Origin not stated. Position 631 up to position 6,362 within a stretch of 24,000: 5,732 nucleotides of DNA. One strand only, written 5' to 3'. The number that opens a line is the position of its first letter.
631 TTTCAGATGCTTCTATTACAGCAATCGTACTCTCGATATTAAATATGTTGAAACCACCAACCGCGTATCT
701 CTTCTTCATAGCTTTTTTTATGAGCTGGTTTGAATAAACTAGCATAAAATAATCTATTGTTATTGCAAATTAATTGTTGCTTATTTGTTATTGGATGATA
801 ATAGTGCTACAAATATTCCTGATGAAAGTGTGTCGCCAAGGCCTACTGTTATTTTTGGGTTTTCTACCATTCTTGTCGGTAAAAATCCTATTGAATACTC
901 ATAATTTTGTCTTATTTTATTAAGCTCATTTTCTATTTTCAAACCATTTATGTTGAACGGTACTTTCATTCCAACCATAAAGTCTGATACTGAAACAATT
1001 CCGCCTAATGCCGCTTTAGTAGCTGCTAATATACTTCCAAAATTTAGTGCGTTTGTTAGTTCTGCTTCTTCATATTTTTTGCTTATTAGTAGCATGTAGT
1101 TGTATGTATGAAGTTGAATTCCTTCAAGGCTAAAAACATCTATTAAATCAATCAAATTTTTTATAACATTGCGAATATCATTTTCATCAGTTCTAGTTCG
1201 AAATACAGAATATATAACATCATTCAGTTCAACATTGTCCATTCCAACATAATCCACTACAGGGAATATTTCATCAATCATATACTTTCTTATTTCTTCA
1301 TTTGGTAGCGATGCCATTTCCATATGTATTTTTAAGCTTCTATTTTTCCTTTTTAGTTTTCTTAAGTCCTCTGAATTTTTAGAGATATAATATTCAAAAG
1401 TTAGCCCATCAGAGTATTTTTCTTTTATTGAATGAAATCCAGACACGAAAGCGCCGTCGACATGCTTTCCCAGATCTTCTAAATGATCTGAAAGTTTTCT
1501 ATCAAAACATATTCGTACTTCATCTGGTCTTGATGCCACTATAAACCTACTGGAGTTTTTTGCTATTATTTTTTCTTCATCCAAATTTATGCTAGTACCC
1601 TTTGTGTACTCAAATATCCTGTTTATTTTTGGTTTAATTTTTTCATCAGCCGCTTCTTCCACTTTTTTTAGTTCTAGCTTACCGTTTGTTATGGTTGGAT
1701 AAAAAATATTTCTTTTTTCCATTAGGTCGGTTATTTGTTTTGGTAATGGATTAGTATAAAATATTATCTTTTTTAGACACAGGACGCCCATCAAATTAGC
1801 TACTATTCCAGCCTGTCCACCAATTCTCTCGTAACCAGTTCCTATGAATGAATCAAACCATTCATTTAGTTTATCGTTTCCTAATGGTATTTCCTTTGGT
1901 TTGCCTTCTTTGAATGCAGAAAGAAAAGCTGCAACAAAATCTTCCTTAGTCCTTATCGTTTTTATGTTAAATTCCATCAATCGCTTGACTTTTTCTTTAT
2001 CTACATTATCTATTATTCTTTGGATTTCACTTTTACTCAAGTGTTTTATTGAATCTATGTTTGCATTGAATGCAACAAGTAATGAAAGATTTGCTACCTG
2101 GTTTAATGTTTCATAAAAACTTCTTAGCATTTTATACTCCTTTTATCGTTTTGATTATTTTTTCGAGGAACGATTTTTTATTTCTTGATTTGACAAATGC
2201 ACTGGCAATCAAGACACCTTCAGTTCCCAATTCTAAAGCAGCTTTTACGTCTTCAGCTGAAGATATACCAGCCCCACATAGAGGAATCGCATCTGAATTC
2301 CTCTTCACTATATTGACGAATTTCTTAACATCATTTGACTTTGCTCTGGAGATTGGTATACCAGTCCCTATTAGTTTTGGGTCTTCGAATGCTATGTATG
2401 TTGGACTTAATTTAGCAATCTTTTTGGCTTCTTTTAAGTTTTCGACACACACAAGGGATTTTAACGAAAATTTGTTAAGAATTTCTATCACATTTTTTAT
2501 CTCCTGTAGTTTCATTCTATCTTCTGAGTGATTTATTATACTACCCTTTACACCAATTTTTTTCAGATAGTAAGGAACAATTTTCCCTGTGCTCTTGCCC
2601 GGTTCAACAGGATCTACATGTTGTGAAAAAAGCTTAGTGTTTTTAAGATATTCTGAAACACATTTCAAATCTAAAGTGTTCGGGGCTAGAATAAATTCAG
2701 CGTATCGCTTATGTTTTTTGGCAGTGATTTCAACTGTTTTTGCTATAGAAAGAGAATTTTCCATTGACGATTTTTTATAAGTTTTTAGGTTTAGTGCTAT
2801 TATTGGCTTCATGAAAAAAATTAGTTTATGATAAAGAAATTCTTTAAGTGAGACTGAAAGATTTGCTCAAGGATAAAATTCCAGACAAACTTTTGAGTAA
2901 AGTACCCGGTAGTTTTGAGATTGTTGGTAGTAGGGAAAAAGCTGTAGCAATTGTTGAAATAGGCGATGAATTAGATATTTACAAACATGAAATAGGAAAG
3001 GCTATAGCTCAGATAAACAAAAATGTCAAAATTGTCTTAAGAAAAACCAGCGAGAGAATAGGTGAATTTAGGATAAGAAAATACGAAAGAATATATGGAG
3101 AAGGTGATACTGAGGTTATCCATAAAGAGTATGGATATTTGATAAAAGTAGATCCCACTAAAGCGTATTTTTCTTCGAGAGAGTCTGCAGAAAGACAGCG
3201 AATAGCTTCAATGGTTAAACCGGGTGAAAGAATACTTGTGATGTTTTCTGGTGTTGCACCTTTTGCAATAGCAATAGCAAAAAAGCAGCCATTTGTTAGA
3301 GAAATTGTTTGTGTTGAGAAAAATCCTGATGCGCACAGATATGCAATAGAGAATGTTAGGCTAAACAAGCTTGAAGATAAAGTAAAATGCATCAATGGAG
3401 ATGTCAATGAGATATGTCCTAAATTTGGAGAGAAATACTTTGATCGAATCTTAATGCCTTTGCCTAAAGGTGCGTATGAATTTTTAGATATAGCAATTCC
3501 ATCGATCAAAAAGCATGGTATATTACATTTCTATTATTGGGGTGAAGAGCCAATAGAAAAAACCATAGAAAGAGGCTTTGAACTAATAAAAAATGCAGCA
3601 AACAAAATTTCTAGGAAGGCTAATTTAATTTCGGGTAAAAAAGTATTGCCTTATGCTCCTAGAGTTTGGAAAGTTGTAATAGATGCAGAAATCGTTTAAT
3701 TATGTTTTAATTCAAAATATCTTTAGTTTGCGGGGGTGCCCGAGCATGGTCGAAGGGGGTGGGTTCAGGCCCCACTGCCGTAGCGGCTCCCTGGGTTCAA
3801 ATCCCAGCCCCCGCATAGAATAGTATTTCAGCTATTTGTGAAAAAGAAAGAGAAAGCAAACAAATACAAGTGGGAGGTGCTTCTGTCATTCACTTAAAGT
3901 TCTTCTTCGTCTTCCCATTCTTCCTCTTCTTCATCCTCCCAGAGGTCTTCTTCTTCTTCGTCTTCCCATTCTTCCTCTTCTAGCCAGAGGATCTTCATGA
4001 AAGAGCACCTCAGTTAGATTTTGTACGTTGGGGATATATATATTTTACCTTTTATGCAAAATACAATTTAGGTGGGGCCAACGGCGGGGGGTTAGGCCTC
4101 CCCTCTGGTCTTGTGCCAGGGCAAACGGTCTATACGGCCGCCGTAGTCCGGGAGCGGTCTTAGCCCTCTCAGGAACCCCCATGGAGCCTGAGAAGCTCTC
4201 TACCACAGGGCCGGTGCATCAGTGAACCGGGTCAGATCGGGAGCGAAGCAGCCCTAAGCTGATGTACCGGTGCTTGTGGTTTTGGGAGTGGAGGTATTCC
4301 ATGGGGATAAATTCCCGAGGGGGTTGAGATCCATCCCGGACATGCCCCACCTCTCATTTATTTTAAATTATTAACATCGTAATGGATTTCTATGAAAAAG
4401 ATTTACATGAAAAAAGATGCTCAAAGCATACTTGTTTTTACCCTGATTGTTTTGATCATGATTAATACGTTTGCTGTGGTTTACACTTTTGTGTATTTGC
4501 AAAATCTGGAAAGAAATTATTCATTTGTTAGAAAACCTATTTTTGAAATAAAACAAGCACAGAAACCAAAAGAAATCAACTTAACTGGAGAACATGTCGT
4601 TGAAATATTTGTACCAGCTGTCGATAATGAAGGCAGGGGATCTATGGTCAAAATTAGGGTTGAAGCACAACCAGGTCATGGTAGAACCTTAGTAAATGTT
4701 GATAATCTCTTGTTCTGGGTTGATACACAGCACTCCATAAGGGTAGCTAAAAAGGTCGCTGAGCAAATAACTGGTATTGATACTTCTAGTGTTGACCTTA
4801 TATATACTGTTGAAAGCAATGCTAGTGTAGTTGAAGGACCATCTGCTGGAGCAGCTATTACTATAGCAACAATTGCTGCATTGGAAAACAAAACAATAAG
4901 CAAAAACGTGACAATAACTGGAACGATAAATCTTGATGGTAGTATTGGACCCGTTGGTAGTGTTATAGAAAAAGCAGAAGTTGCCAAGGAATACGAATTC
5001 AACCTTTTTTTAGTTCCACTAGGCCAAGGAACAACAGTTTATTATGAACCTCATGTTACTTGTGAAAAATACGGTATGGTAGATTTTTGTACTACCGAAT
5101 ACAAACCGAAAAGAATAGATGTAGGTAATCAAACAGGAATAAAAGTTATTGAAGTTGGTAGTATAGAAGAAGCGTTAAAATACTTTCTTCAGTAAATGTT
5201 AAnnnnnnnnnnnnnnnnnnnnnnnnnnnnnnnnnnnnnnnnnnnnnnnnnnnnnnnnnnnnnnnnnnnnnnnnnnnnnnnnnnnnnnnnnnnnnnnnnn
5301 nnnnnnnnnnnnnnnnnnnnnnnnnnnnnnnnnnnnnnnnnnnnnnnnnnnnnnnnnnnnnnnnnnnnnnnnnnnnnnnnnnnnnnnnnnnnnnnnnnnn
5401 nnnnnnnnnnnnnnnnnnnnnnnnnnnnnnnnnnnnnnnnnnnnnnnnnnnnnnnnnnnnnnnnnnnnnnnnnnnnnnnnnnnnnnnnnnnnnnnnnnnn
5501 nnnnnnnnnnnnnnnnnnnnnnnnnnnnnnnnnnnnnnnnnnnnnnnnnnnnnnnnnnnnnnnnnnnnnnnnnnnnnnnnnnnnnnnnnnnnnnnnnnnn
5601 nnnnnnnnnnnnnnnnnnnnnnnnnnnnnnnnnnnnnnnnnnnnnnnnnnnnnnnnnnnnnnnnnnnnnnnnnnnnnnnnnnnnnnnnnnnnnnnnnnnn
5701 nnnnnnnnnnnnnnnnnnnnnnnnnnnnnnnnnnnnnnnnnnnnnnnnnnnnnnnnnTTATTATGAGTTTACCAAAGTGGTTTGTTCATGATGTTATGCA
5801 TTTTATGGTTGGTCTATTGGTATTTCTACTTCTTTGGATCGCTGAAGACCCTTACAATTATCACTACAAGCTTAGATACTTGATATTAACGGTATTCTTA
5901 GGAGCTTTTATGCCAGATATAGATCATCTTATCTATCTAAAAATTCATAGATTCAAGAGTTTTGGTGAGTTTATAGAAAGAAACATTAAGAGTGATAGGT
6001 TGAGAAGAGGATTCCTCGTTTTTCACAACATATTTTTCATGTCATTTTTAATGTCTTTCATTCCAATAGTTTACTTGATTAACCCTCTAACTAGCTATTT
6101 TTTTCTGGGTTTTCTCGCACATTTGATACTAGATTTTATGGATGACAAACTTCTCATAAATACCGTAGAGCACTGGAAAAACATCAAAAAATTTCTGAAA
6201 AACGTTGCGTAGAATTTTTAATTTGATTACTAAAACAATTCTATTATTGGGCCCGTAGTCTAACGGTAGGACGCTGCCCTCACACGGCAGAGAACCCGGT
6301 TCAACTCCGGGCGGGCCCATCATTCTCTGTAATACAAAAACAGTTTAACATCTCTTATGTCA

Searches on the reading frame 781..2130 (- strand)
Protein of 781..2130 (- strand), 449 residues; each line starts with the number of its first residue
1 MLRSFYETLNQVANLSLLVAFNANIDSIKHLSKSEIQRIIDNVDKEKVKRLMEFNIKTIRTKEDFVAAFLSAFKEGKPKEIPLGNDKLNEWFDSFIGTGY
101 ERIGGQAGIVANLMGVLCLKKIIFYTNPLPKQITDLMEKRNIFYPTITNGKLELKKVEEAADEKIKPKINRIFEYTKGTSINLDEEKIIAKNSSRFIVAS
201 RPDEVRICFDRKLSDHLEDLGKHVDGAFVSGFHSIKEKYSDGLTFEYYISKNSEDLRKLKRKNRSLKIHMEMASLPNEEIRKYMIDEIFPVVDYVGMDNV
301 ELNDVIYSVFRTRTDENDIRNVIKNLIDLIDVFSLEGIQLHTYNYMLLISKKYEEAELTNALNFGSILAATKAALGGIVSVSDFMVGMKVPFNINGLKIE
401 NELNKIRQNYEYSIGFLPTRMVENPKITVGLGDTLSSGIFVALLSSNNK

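Call 57: search_protein_families(library=pfam, proteins=[window:781-2130:-], max_evalue=0.00001)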
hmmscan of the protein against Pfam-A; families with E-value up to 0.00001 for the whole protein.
window:781-2130:- (449 aa): 1 family
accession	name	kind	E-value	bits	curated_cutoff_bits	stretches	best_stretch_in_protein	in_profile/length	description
PF04587.20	ADP_PFK_GK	-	5.2e-83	279.6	27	1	17-441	3-429/430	ADP-specific Phosphofructokinase/Glucokinase conserved region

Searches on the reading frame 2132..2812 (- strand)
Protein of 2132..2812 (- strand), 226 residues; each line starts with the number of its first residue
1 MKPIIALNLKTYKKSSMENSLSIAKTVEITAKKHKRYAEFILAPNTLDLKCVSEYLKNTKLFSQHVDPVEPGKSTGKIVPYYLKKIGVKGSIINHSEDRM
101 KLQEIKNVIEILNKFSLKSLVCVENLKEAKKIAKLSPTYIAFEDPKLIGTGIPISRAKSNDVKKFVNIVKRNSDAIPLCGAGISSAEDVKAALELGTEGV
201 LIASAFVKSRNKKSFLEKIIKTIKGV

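Call 57: search_protein_families(library=pfam, proteins=[window:2132-2812:-], max_evalue=0.00001)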
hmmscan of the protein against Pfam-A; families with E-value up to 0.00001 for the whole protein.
window:2132-2812:- (226 aa): 2 families
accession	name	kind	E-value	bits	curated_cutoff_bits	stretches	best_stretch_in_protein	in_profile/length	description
PF00121.24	TIM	-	1.6e-34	120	20.1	1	3-219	1-241/245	Triosephosphate isomerase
PF05690.20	ThiG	-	6.7e-06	26.1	23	0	151-213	152-214/247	Thiazole biosynthesis protein ThiG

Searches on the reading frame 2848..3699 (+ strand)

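Call 57: search_protein_families(library=pfam, proteins=[window:2848-3699:+], max_evalue=0.00001)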
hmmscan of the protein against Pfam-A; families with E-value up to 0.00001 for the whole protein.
window:2848-3699:+ (283 aa): 2 families
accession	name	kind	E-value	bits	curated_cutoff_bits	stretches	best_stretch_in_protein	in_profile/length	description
PF02475.24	TRM5-TYW2_MTfase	-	4.1e-46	157.4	28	1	91-254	2-159/164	TRM5/TYW2 methyltransferase domain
PF25133.1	TYW2_N_2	-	9.5e-19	67.7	27.7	1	3-86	1-78/79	TYW2 N-terminal domain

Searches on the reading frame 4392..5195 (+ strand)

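Call 57: search_protein_families(library=pfam, proteins=[window:4392-5195:+], max_evalue=0.00001)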
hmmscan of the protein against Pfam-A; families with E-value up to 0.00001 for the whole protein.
window:4392-5195:+ (267 aa): 1 family
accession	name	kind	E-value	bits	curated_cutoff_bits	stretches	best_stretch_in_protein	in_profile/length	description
PF05362.19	Lon_C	-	1.3e-10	41.7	21.1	1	140-209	100-169/205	Lon protease (S16) C-terminal proteolytic domain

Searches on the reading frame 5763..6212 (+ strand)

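Call 57: search_protein_families(library=pfam, proteins=[window:5763-6212:+], max_evalue=0.00001)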
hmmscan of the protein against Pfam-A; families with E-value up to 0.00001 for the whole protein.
window:5763-6212:+ (149 aa): 1 family
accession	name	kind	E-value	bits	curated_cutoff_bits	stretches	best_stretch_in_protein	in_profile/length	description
PF04307.19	YdjM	-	5.2e-08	33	29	1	12-126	5-108/176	YdjM inner membrane protein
